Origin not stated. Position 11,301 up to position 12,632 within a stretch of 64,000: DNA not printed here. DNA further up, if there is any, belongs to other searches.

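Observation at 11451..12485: BamE lipoprotein extended three-fold by an acidic linker and a C-terminal NTF2-like domain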

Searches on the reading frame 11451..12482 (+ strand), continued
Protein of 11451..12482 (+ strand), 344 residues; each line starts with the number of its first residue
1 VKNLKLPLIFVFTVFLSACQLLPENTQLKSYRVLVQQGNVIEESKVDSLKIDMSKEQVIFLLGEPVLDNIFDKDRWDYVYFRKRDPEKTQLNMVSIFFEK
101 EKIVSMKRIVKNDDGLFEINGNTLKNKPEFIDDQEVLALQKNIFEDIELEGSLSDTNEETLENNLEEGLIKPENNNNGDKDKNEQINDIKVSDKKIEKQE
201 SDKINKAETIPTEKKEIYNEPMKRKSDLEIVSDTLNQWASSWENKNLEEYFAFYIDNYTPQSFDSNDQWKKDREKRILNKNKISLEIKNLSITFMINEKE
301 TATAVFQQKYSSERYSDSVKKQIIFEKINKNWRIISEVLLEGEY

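Call 24: search_protein_families(library=pfam, proteins=[P0124, P0125, P0126, P0130, P0131, P0135, P0143, P0144, P0146, P0162], max_evalue=0.001)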
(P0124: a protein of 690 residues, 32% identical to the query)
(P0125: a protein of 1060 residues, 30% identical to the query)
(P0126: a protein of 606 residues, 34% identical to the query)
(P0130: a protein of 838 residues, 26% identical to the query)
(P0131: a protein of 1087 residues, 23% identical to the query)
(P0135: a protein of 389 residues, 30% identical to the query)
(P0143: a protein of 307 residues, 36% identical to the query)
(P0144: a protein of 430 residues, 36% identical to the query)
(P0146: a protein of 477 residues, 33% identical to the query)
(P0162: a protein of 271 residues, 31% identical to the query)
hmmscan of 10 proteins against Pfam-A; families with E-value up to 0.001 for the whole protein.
P0124 (690 aa): 5 families
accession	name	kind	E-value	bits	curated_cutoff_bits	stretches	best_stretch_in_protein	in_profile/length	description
PF24125.1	Cds6_C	-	1.8e-51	173.5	27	3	432-536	2-111/111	Cds6 C-terminal NTF2-like domain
PF04355.18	BamE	-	4.3e-21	74.9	23.2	1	35-102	1-68/71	Outer membrane protein assembly factor BamE domain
PF14534.12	DUF4440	-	9.2e-08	32.9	25.2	0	585-660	2-79/107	Domain of unknown function (DUF4440)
PF12893.14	Lumazine_bd_2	-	1e-07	33.1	22.1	0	464-534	46-112/116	Putative lumazine-binding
PF13474.12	SnoaL_3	-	4e-06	27.6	22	0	433-534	2-113/121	SnoaL-like domain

P0125 (1060 aa): 4 families
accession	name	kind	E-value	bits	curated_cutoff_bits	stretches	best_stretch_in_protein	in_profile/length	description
PF24125.1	Cds6_C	-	1e-49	167.9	27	3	808-911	2-110/111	Cds6 C-terminal NTF2-like domain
PF04355.18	BamE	-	1.2e-23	83.2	23.2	1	35-100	1-66/71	Outer membrane protein assembly factor BamE domain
PF14534.12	DUF4440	-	1.6e-05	25.7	25.2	0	955-1043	2-92/107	Domain of unknown function (DUF4440)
PF13474.12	SnoaL_3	-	0.00022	22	22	0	628-730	1-113/121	SnoaL-like domain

P0126 (606 aa): 5 families
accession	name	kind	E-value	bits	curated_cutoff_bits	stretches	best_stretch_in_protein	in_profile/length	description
PF24125.1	Cds6_C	-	1.2e-28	100.1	27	2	393-496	2-110/111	Cds6 C-terminal NTF2-like domain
PF04355.18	BamE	-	7.5e-25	87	23.2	1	32-96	1-65/71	Outer membrane protein assembly factor BamE domain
PF13474.12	SnoaL_3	-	1.7e-14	54.7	22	1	234-338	1-113/121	SnoaL-like domain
PF14534.12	DUF4440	-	7.2e-12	46.1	25.2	2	394-493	2-107/107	Domain of unknown function (DUF4440)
PF15119.11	APOC4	-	1.4e-05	25.7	27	0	223-282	22-80/94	Apolipoprotein C4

P0130 (838 aa): 16 families
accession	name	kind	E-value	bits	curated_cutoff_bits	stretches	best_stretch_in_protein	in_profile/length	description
PF24125.1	Cds6_C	-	8.6e-63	210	27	4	231-335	2-110/111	Cds6 C-terminal NTF2-like domain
PF13474.12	SnoaL_3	-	2e-15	57.6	22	1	415-516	1-111/121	SnoaL-like domain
PF14534.12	DUF4440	-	9.5e-15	55.4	25.2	1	415-516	1-107/107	Domain of unknown function (DUF4440)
PF13414.12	TPR_11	-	2.5e-10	40.3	26.8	1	105-142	4-41/42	TPR repeat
PF00515.34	TPR_1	-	1.5e-09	37.7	27.8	1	97-128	3-34/34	Tetratricopeptide repeat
PF13424.12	TPR_12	-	2.2e-09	37.8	30.1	2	80-126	29-76/77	Tetratricopeptide repeat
PF13181.12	TPR_8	-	2.7e-09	36.9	25.7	1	97-128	3-34/34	Tetratricopeptide repeat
PF13431.12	TPR_17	-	2.1e-08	34.3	24.4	0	85-115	3-33/34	Tetratricopeptide repeat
PF13432.12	TPR_16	-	6.5e-08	33.3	32.7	0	35-88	5-58/65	Tetratricopeptide repeat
PF07719.23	TPR_2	-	1.6e-07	31.3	27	1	96-128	2-34/34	Tetratricopeptide repeat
PF13371.12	TPR_9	-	2.4e-06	27.9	35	0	91-131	25-65/73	Tetratricopeptide repeat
PF13174.12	TPR_6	-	5.1e-06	27.2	26.3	0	62-94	1-33/33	Tetratricopeptide repeat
PF14559.12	TPR_19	-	6.3e-06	26.9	25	1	37-96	1-60/68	Tetratricopeptide repeat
PF13428.12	TPR_14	-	7.2e-05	23.5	23.5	0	98-138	4-44/44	Tetratricopeptide repeat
PF12680.13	SnoaL_2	-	0.0001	23.3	27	0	419-443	1-25/102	SnoaL-like domain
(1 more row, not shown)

P0131 (1087 aa): 17 families
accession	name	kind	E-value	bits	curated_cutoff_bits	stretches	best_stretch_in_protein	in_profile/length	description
PF24125.1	Cds6_C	-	1.1e-66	222.6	27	5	307-411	2-110/111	Cds6 C-terminal NTF2-like domain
PF14534.12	DUF4440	-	1.3e-17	64.6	25.2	0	477-578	1-107/107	Domain of unknown function (DUF4440)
PF13474.12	SnoaL_3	-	1.3e-15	58.2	22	1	477-578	1-111/121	SnoaL-like domain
PF14559.12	TPR_19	-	7.6e-14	52.2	25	2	33-90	1-58/68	Tetratricopeptide repeat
PF13414.12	TPR_11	-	2e-11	43.8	26.8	1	100-138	3-41/42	TPR repeat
PF13432.12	TPR_16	-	2.3e-11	44.4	32.7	1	29-91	3-65/65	Tetratricopeptide repeat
PF00515.34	TPR_1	-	3.4e-11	42.9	27.8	1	93-124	3-34/34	Tetratricopeptide repeat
PF07719.23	TPR_2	-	3.5e-11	42.8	27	1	92-124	2-34/34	Tetratricopeptide repeat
PF13431.12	TPR_17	-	1.1e-10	41.3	24.4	0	49-78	5-34/34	Tetratricopeptide repeat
PF13181.12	TPR_8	-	3.4e-10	39.7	25.7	1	93-124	3-34/34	Tetratricopeptide repeat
PF12680.13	SnoaL_2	-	4.7e-09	37.2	27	0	983-1014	1-32/102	SnoaL-like domain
PF13371.12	TPR_9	-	3.7e-07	30.5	35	0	88-127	26-65/73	Tetratricopeptide repeat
PF13428.12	TPR_14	-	6e-07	30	23.5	0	94-134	4-44/44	Tetratricopeptide repeat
PF13174.12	TPR_6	-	4.9e-06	27.3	26.3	0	58-89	1-32/33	Tetratricopeptide repeat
PF12895.13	ANAPC3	-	1.7e-05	25.5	27.2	1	30-81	30-80/82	Anaphase-promoting complex, cyclosome, subunit 3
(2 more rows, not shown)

P0135 (389 aa): 3 families
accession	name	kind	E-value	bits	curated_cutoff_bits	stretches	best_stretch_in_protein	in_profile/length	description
PF24125.1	Cds6_C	-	1.3e-33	116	27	2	282-386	2-111/111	Cds6 C-terminal NTF2-like domain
PF04355.18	BamE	-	1.2e-24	86.3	23.2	1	45-113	1-69/71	Outer membrane protein assembly factor BamE domain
PF14534.12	DUF4440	-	0.00036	21.4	25.2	0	283-382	2-107/107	Domain of unknown function (DUF4440)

P0143 (307 aa): 4 families
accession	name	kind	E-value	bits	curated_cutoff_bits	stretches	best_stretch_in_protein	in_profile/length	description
PF04355.18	BamE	-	7.3e-25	87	23.2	1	33-102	1-70/71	Outer membrane protein assembly factor BamE domain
PF24125.1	Cds6_C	-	3e-17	63.4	27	1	191-295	2-110/111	Cds6 C-terminal NTF2-like domain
PF13474.12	SnoaL_3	-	1e-05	26.3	22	1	191-294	1-113/121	SnoaL-like domain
PF14534.12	DUF4440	-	4.7e-05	24.2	25.2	1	192-292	2-107/107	Domain of unknown function (DUF4440)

P0144 (430 aa): 2 families
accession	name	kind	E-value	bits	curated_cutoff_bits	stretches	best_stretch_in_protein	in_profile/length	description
PF04355.18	BamE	-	6.6e-26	90.3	23.2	1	57-125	1-69/71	Outer membrane protein assembly factor BamE domain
PF24125.1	Cds6_C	-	3.7e-13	50.2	27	1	316-417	2-107/111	Cds6 C-terminal NTF2-like domain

P0146 (477 aa): 2 families
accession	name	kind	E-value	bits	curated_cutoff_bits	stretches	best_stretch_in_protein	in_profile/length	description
PF04355.18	BamE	-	6.4e-25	87.2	23.2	1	32-97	1-66/71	Outer membrane protein assembly factor BamE domain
PF24125.1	Cds6_C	-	1.8e-12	48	27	1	273-376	2-110/111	Cds6 C-terminal NTF2-like domain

P0162 (271 aa): 2 families
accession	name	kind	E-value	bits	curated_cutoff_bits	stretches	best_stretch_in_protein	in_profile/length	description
PF04355.18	BamE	-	1e-23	83.4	23.2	1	33-101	1-69/71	Outer membrane protein assembly factor BamE domain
PF24125.1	Cds6_C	-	5e-17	62.6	27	1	163-266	2-110/111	Cds6 C-terminal NTF2-like domain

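Call 29: list_cluster_members(proteins=[P0122, P0124, P0125, P0126, P0135, P0140, P0143, P0155, P0160, P0184])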
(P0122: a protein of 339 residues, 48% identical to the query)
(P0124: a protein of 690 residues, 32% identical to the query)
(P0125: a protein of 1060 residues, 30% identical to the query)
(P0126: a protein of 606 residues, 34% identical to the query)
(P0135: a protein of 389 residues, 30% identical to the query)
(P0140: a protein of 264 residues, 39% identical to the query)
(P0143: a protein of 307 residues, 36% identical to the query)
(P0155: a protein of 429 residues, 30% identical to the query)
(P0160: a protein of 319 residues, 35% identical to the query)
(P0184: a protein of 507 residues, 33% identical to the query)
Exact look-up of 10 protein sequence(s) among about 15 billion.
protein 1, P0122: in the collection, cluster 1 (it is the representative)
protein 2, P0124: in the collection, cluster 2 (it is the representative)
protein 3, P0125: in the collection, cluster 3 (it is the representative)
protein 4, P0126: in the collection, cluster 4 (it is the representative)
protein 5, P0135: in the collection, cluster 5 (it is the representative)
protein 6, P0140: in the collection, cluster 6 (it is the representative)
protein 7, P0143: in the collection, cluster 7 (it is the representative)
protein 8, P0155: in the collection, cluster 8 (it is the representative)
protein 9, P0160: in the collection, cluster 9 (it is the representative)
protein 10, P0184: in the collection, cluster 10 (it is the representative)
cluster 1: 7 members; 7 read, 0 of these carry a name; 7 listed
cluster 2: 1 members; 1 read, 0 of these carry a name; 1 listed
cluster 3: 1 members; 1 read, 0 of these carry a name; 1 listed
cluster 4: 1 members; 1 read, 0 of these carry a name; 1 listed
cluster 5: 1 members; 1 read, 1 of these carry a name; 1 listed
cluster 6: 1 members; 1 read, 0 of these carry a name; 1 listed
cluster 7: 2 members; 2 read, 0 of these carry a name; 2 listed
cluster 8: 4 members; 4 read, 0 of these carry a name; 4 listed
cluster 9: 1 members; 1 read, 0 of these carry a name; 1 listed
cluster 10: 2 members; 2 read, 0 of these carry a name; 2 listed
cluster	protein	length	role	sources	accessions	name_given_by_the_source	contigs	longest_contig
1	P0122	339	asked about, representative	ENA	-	-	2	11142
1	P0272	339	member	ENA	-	-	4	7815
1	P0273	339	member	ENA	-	-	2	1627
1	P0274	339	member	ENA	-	-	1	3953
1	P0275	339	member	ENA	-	-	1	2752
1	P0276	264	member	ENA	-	-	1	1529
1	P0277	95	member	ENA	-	-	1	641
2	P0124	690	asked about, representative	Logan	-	-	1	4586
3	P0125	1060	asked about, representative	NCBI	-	-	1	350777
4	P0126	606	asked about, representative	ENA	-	-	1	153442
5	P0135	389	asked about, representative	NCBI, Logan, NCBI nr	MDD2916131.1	MAG: outer membrane protein assembly factor BamE [Gallionella sp.] | outer membrane protein assembly factor BamE [Gallionella sp.]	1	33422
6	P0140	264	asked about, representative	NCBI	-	-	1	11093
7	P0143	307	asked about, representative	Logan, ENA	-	-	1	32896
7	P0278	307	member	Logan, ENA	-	-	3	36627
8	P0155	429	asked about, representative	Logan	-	-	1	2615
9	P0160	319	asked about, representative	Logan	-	-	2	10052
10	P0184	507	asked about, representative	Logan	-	-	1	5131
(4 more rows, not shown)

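Call 35: fold_search(model_id=the predicted structure, library=pdb)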
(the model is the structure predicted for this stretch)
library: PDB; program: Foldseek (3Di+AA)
matches with E <= 10: 1073; with E <= 0.001: 134
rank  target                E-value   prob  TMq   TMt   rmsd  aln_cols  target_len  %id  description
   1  7o21_B                2.9e-07  1.00  0.29  0.37   2.2       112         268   20  Structure of Bdellovibrio bacteriovorus Bd1075 (released 2021-04-21)
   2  7o21_A                3.7e-07  1.00  0.30  0.37   2.1       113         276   21  Structure of Bdellovibrio bacteriovorus Bd1075 (released 2021-04-21)
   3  6xj7_B                2.2e-06  1.00  0.31  0.37   2.5       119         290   14  Crystal structure of the helical cell shape determining protein Pgp2 (K307A mutant) from Campylobacter jejuni (released 2021-03-17)
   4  4xzz_A                2.5e-06  1.00  0.31  0.34   2.3       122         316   23  Structure of Helicobacter pylori Csd6 in the ligand-free state (released 2015-09-02)
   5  6xj7_A                2.8e-06  1.00  0.29  0.33   2.4       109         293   15  Crystal structure of the helical cell shape determining protein Pgp2 (K307A mutant) from Campylobacter jejuni (released 2021-03-17)
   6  6xj6                  9.5e-06  1.00  0.28  0.33   2.8       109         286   16  Crystal structure of the helical cell shape determining protein Pgp2 from Campylobacter jejuni (released 2021-03-17)
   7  3cnx_A                2.9e-05  1.00  0.27  0.62   4.0       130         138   11  CRYSTAL STRUCTURE OF A PUTATIVE DEHYDRATASE FROM THE NTF2-LIKE FAMILY (SAV_4671) FROM STREPTOMYCES AVERMITILIS AT 2.10 (released 2008-04-08)
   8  3ef8_A                2.9e-05  1.00  0.28  0.58   3.5       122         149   16  Crystal structure of Putative Scytalone Dehydratase (YP_496742.1) from NOVOSPHINGOBIUM AROMATICIVORANS DSM 12444 at 1. (released 2008-09-30)
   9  3cnx_C                4.6e-05  1.00  0.27  0.59   4.0       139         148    9  CRYSTAL STRUCTURE OF A PUTATIVE DEHYDRATASE FROM THE NTF2-LIKE FAMILY (SAV_4671) FROM STREPTOMYCES AVERMITILIS AT 2.10 (released 2008-04-08)
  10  3cnx_B                6.7e-05  1.00  0.27  0.59   4.0       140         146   10  CRYSTAL STRUCTURE OF A PUTATIVE DEHYDRATASE FROM THE NTF2-LIKE FAMILY (SAV_4671) FROM STREPTOMYCES AVERMITILIS AT 2.10 (released 2008-04-08)
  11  4n3v_A                7.5e-05  1.00  0.29  0.55   3.5       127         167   12  Crystal structure of a bile-acid 7-alpha dehydratase (CLOHIR_00079) from Clostridium hiranonis DSM 13275 at 1.89 A res (released 2013-12-04)
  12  3b7c                  7.5e-05  1.00  0.27  0.71   3.1       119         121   17  CRYSTAL STRUCTURE OF A NTF-2 LIKE PROTEIN OF UNKNOWN FUNCTION (SO_0125) FROM SHEWANELLA ONEIDENSIS MR-1 AT 1.70 A RESOLU (released 2007-11-13)
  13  4l8p                  1.1e-04  1.00  0.29  0.55   3.6       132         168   15  Crystal structure of a bile-acid 7-alpha dehydratase (CLOHIR_00079) from Clostridium hiranonis DSM 13275 at 1.60 A resol (released 2013-08-21)
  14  3f7s                  1.1e-04  1.00  0.27  0.61   3.4       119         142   13  CRYSTAL STRUCTURE OF A NTF2-LIKE PROTEIN OF UNKNOWN FUNCTION (PP_4556) FROM PSEUDOMONAS PUTIDA KT2440 AT 2.11 A RESOLUTI (released 2008-11-25)
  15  6w3f_B                1.1e-04  1.00  0.26  0.71   3.3       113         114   12  Rd1NTF2_05_I64F_A80G_T94P_D101K_L106W (released 2020-04-15)
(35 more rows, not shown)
